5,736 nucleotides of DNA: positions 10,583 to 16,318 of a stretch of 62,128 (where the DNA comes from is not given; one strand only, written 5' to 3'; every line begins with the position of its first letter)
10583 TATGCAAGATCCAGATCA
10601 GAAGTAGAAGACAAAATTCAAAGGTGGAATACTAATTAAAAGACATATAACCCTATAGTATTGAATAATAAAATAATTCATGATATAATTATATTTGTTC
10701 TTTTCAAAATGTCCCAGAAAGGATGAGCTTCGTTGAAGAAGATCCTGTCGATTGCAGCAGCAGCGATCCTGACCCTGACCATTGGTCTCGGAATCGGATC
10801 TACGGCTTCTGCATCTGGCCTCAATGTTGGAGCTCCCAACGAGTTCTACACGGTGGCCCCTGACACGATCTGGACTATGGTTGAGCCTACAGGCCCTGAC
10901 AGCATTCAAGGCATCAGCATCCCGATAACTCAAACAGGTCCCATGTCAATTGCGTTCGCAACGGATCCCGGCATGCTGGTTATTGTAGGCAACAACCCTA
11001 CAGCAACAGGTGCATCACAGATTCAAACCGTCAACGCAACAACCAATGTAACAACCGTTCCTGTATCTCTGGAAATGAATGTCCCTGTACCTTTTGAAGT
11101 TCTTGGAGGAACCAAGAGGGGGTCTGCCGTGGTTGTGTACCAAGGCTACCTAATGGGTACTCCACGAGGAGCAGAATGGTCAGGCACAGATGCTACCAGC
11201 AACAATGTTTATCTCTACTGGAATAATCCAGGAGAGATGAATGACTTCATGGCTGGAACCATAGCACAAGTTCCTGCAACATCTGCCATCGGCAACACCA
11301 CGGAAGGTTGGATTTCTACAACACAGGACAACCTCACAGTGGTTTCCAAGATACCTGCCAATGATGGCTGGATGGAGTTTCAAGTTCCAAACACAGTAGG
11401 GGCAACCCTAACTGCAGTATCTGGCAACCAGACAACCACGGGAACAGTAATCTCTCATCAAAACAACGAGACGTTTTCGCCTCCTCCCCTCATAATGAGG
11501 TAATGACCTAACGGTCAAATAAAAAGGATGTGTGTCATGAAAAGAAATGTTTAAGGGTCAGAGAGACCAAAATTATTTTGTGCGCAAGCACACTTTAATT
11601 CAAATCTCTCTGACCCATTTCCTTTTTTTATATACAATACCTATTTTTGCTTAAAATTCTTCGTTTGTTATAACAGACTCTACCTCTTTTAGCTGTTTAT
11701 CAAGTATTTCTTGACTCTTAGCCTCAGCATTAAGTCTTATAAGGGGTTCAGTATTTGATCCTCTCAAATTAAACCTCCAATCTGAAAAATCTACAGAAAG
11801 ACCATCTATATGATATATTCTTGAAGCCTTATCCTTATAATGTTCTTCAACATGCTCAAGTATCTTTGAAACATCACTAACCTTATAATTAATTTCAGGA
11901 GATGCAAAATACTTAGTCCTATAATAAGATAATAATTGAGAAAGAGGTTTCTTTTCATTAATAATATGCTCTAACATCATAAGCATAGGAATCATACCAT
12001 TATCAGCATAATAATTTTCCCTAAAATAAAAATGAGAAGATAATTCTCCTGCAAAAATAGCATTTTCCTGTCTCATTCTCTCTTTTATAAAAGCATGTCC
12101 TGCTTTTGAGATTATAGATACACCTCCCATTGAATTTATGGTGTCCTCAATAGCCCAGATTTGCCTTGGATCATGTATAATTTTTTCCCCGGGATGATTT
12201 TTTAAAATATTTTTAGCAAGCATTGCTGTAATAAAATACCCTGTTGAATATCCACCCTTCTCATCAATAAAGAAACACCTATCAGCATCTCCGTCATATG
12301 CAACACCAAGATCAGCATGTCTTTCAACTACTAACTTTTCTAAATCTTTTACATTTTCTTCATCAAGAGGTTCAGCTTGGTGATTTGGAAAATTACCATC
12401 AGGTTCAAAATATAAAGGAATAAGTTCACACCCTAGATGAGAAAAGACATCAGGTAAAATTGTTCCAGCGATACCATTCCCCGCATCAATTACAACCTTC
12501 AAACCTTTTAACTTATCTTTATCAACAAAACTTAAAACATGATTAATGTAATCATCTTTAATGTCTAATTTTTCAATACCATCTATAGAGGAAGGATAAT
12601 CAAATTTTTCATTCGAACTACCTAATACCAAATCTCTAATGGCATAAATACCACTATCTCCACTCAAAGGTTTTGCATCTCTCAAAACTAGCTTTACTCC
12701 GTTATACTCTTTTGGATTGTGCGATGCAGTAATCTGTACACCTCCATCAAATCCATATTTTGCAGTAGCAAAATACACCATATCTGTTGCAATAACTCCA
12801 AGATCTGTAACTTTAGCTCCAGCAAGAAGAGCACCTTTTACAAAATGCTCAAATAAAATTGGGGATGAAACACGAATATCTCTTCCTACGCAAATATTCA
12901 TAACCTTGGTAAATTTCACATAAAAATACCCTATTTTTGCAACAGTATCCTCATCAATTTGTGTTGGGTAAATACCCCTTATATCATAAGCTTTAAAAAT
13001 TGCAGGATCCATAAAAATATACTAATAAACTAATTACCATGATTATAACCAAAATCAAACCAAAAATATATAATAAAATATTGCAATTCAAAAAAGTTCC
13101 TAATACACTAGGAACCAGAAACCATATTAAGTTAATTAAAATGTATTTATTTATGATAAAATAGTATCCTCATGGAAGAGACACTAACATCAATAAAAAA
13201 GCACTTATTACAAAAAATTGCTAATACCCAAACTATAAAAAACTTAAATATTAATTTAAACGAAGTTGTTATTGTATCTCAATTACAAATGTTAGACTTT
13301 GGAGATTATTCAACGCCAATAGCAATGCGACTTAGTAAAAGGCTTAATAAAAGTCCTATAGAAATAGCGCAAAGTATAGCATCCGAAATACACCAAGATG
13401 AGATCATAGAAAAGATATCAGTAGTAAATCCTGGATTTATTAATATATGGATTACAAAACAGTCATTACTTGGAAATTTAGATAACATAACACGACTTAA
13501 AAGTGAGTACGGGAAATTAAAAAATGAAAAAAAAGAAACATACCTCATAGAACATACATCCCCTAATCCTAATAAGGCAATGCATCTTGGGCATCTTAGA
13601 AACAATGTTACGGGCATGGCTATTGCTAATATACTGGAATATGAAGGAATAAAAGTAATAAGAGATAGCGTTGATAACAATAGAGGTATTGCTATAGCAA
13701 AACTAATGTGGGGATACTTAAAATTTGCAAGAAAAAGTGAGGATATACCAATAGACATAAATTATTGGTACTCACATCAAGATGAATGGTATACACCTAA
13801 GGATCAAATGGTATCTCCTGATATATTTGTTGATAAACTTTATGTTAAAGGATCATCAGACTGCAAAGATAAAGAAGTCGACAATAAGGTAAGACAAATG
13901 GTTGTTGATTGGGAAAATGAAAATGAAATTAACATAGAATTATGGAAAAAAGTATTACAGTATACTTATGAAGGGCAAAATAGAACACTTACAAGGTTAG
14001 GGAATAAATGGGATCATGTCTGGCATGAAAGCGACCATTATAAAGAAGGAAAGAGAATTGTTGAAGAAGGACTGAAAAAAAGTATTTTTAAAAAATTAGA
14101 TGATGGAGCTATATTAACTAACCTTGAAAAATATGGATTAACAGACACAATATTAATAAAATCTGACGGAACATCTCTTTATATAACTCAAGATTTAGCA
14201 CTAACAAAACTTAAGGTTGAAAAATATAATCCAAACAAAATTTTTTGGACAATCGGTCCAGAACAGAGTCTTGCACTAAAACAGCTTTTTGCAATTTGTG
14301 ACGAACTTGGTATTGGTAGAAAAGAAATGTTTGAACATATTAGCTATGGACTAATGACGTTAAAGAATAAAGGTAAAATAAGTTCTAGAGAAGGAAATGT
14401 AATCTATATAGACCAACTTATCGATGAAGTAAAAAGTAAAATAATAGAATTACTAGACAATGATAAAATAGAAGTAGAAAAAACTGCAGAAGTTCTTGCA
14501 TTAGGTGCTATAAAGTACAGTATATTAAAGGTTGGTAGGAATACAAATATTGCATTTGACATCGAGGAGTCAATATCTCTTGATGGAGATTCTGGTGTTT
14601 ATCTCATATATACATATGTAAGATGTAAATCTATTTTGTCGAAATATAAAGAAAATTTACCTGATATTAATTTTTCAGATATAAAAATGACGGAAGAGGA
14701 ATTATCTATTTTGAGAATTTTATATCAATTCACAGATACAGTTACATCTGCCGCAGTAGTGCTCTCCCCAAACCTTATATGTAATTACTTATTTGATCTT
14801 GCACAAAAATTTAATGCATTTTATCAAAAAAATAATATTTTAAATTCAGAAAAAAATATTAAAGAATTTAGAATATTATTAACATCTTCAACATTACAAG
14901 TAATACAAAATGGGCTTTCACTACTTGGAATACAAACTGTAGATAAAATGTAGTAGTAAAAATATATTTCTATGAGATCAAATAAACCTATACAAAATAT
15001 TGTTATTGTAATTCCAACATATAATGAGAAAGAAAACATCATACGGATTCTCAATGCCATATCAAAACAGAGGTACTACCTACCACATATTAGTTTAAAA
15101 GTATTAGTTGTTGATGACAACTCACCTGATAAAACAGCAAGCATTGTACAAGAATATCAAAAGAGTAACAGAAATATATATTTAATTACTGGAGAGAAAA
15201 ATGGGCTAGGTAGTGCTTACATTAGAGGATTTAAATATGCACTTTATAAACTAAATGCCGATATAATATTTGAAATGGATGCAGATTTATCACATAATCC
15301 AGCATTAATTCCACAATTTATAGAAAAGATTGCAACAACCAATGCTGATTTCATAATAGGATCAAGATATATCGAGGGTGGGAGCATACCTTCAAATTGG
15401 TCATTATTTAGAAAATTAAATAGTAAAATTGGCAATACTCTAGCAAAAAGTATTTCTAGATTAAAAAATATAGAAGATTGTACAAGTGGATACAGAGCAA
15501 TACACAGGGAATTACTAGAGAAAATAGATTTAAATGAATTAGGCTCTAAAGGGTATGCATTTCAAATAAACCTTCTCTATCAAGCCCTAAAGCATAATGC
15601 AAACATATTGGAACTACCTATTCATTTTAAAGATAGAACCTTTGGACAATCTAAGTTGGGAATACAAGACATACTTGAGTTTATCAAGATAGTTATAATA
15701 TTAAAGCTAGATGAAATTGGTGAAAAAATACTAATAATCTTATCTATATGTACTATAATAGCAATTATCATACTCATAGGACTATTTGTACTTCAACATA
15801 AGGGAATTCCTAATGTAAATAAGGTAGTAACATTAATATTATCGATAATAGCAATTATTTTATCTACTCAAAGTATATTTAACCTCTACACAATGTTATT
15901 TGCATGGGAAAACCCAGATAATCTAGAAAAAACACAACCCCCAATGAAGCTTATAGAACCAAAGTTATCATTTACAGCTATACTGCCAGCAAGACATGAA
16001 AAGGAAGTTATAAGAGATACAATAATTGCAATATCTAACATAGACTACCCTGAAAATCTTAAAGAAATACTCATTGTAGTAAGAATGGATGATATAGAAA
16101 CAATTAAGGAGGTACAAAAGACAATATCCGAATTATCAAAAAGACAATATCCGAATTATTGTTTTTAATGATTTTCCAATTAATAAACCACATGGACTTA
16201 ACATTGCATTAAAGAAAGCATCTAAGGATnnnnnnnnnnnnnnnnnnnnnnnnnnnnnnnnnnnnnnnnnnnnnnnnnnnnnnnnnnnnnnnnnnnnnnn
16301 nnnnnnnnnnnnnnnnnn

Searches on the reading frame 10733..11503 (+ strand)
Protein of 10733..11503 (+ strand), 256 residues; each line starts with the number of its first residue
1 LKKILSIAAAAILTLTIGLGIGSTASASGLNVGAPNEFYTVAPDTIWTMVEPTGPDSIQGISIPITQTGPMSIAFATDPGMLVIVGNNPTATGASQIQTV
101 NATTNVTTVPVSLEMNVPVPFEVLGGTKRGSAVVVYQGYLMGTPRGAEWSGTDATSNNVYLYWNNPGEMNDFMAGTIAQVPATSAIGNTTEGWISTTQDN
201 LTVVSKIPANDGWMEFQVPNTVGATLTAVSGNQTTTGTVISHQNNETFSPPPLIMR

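Call 3: search_protein_families(library=pfam, proteins=[window:10733-11503:+], max_evalue=0.1)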
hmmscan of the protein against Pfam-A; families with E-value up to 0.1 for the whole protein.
window:10733-11503:+ (256 aa): 0 families

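Call 4: search_protein_families(library=ncbifam, proteins=[window:10733-11503:+], max_evalue=0.1)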
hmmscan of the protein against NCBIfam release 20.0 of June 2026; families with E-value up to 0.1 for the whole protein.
window:10733-11503:+ (256 aa): 0 families

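Call 14: find_homologous_proteins(query=window:10733-11503:+, max_evalue=0.01)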
Query window:10733-11503:+ (256 aa): 2 proteins with E <= 0.01 among 1482 candidates.
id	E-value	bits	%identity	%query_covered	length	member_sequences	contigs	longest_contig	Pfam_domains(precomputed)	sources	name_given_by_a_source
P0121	4.3e-149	512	94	100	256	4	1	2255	-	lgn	-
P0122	2.7e-103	362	68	100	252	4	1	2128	-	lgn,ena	-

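Call 33: search_protein_representatives(alignment_id=A2)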
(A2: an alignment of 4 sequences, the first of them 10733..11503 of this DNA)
Query: 4 sequences, 258 profile positions. Proteins with E-value up to 0.001 (for the whole library): 6; up to 1e-10: 4; up to 1e-30: 2. The best 6 are listed.
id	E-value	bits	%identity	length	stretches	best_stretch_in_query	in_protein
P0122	1.3e-134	463.7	-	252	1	1-258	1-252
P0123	1.4e-99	348.9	-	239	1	2-244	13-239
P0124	8.3e-19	84.2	-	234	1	5-255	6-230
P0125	1.2e-11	60.7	-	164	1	139-252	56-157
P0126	7.9e-05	38.4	-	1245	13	163-207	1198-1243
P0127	2.7e-04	36.6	-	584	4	113-157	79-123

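Call 46: predict_structure(alignment_id=A3)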
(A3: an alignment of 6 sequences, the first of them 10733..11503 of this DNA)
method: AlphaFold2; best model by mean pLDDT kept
length: 256 residues; sequences in the alignment: 6
mean_pLDDT: 66.7   pTM: 0.64
mean pLDDT of the five models: 66.7, 65.3, 65.0, 64.8, 63.7
residues with pLDDT >= 90: 32; 70-90: 121; 50-70: 33; < 50: 70
segments of 3 or more residues with pLDDT < 50: 1-47, 89-95, 128-130, 244-256
pLDDT, mean of each block of 10 residues (from residue 1): 29 26 24 25 41 63 68 81 70 61 84 76 66 72 80 80 73 89 81 92 92 89 91 87 46 36
secondary structure, 60 per line:
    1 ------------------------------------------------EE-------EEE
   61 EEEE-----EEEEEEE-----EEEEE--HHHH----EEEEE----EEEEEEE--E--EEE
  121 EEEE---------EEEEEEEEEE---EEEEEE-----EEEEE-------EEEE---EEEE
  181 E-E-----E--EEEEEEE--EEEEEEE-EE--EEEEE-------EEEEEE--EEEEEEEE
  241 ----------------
elements in order: E58-64 E70-76 E82-86 H89-92 E97-101 E106-112 E118-124 E134-143 E147-152 E158-162 E170-173 E177-181 E192-198 E201-207 E213-217 E225-230 E233-240

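Call 50: fold_search(model_id=the predicted structure, library=pdb)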
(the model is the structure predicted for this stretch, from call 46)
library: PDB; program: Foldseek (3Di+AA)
matches with E <= 10: 1758; with E <= 0.001: 20
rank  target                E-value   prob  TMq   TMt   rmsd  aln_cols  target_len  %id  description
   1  3gdc_A                6.5e-05  0.99  0.22  0.20  15.2       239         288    9  Crystal structure of multicopper oxidase (released 2010-03-09)
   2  3gdc_B                1.3e-04  0.97  0.21  0.20  15.4       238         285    9  Crystal structure of multicopper oxidase (released 2010-03-09)
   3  8d82_C                2.4e-04  0.98  0.23  0.21  15.1       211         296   10  Cryo-EM structure of human IL-6 signaling complex in detergent: model containing full extracellular domains (released 2023-03-29)
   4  9jdh                  2.5e-04  0.99  0.25  0.17  16.0       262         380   10  Crystal structure of the T6SS effector BtaeB-NTD from Bacteroides fragilis (released 2025-09-03)
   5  2f8v_C                3.9e-04  0.93  0.22  0.26  16.5       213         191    8  Structure of full length telethonin in complex with the N-terminus of titin (released 2006-06-27)
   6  9cck_A                4.2e-04  0.91  0.21  0.15  14.7       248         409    9  Multi-copper oxidase with a C-terminal cupredoxin domain from Nitrosopumilus maritimus (released 2025-02-05)
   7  3wo3_F                5.8e-04  0.91  0.20  0.19  13.0       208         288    8  Crystal structure of IL-18 in complex with IL-18 receptor alpha (released 2014-12-17)
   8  7dm0_A                6.4e-04  0.99  0.24  0.33  12.7       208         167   14  Biofilm associated protein - C region (released 2021-12-15)
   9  1m4k                  6.4e-04  0.97  0.23  0.28  15.1       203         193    8  Crystal structure of the human natural killer cell activator receptor KIR2DS2 (CD158j) (released 2003-04-15)
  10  3se4_C                6.8e-04  0.93  0.17  0.22  16.2       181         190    7  human IFNw-IFNAR ternary complex (released 2011-08-31)
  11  5x83_D                7.2e-04  0.97  0.23  0.29  14.7       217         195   10  Structure of DCC FN456 domains (released 2017-09-06)
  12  5e53_B                7.2e-04  0.95  0.23  0.20  15.3       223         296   10  Crystal structure of chicken CNTN1 FN1-FN3 domains (released 2016-08-31)
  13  7mrq                  7.2e-04  0.92  0.21  0.19  14.7       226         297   10  Chicken CNTN4 FN1-FN3 domains with T751A, V752A, Y781A, E786A mutations (released 2022-01-05)
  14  3p4l                  8.0e-04  0.97  0.20  0.24  12.5       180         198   16  Crystal structure of a hemojuvelin-binding fragment of neogenin (released 2010-11-17)
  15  4cbp_A                8.0e-04  0.87  0.19  0.23  17.1       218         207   13  Crystal structure of neural ectodermal development factor IMP-L2. (released 2014-10-29)
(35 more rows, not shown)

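Call 58: find_encoding_contigs(protein=P0121, flank=5000, max_places=4)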
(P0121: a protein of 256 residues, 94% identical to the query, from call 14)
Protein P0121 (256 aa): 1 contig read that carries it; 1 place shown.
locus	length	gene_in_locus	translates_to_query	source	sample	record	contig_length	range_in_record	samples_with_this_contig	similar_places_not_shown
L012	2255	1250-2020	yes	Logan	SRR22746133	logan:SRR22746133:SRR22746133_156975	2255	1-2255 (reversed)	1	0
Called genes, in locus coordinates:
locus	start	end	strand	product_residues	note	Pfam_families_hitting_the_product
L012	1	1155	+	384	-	?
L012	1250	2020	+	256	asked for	-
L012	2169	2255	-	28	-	?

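Call 59: find_encoding_contigs(protein=P0125, flank=5000, max_places=4)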
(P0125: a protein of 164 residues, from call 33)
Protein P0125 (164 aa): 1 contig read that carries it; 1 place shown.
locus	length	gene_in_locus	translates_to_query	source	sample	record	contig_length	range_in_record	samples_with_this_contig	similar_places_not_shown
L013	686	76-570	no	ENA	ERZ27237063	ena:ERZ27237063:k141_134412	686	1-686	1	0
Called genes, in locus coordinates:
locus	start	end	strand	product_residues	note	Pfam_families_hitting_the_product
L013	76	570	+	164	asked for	-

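Call 60: find_related_loci(query=A3, collection=viral_contigs, flank=6000)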
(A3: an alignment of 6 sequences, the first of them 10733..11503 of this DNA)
Query A3 (256 aa) in viral_contigs; peptide patterns used: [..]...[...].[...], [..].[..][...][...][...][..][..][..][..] (x = any residue, [..] = any of these).
137 stretches matched a pattern, but none encodes a relative of the query by tblastn (E <= 1e-3).

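Call 61: find_related_loci(query=A3, collection=metagenome_contigs, flank=6000)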
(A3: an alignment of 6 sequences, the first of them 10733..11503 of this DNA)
Query A3 (256 aa) in metagenome_contigs; peptide patterns used: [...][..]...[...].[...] (x = any residue, [..] = any of these).
226 stretches matched a pattern, but none encodes a relative of the query by tblastn (E <= 1e-3).

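Call 74: search_protein_families(library=phrogs, proteins=[window:10733-11503:+], max_evalue=0.01)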
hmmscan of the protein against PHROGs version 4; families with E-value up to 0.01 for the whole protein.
window:10733-11503:+ (256 aa): 0 families

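Call 75: search_solved_structures(query=A3, max_evalue=1)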
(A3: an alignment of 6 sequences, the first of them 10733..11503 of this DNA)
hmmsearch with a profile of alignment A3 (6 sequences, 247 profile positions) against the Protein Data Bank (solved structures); distinct sequences matched with E-value up to 1: 0.

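Call 82: find_encoding_contigs(protein=P0123, flank=10000, max_places=3)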
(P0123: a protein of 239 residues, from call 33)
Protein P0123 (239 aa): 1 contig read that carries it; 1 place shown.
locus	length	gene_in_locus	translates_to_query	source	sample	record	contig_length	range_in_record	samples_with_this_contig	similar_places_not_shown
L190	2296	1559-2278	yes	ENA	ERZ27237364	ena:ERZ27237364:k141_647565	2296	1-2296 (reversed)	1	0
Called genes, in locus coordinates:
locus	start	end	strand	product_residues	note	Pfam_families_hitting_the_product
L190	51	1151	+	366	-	PF01380:SIS (faint), PF10432:bact-PGI_C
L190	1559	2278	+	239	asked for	-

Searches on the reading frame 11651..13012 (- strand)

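Call 3: search_protein_families(library=pfam, proteins=[window:11651-13012:-], max_evalue=0.1)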
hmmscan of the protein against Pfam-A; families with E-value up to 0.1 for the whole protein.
window:11651-13012:- (453 aa): 4 families
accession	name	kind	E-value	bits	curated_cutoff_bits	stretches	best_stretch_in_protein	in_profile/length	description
PF02878.22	PGM_PMM_I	-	1.9e-30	105.8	22.5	1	5-120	3-123/138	Phosphoglucomutase/phosphomannomutase, alpha/beta/alpha domain I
PF02879.22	PGM_PMM_II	-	1.3e-28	100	29.3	1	153-253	1-103/103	Phosphoglucomutase/phosphomannomutase, alpha/beta/alpha domain II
PF02880.22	PGM_PMM_III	-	7.2e-21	74.9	20.7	1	258-362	2-109/115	Phosphoglucomutase/phosphomannomutase, alpha/beta/alpha domain III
PF00408.26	PGM_PMM_IV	-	4.2e-11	43.2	23.1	1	373-444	1-65/68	Phosphoglucomutase/phosphomannomutase, C-terminal domain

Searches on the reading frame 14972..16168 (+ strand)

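Call 87: search_protein_families(library=pfam, proteins=[window:14972-16168:+], max_evalue=0.00001)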
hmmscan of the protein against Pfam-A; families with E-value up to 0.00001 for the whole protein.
window:14972-16168:+ (398 aa): 3 families
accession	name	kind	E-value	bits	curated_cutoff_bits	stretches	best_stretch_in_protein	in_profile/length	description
PF00535.33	Glycos_transf_2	-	3.8e-33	115.2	23.3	1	12-185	2-167/168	Glycosyl transferase family 2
PF13641.12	Glyco_tranf_2_3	-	8.2e-11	42.8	27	0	9-119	2-110/230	Glycosyltransferase like family 2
PF10111.15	Glyco_tranf_2_2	-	1.4e-06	28.4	27.3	1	12-106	2-92/276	Glycosyltransferase like family 2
